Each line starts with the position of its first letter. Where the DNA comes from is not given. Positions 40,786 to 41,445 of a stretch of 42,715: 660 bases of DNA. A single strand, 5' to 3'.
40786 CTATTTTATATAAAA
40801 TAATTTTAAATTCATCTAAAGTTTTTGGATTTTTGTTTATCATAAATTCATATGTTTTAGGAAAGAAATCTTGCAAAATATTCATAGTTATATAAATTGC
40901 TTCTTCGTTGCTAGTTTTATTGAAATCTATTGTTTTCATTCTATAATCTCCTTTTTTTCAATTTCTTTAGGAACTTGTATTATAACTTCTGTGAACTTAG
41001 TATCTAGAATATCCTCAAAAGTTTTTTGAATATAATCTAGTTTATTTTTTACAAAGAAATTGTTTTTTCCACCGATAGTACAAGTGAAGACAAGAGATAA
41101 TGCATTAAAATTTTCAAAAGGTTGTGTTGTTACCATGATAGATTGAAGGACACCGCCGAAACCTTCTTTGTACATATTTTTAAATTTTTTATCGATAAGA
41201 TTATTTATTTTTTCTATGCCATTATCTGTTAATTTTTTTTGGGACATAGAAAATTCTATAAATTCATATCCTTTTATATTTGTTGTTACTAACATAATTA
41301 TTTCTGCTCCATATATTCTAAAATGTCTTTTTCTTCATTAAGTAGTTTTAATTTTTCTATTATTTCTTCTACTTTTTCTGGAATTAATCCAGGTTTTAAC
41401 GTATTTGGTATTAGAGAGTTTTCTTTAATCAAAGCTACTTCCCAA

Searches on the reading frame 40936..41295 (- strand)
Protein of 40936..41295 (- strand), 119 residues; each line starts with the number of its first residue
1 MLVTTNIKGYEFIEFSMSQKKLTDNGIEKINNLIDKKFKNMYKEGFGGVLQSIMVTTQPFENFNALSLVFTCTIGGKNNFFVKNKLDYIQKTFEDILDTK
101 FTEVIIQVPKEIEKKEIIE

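Call 12: search_protein_families(library=pfam, proteins=[window:40936-41295:-], max_evalue=0.001)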
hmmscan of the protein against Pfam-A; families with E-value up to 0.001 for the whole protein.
window:40936-41295:- (119 aa): 0 families

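Call 13: search_protein_families(library=phrogs, proteins=[window:40936-41295:-], max_evalue=0.001)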
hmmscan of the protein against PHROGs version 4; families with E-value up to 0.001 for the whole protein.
window:40936-41295:- (119 aa): 1 family
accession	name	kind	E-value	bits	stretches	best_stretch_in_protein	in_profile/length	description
phrog_5192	-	unknown function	0.00019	22.9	1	8-44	5-42/61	-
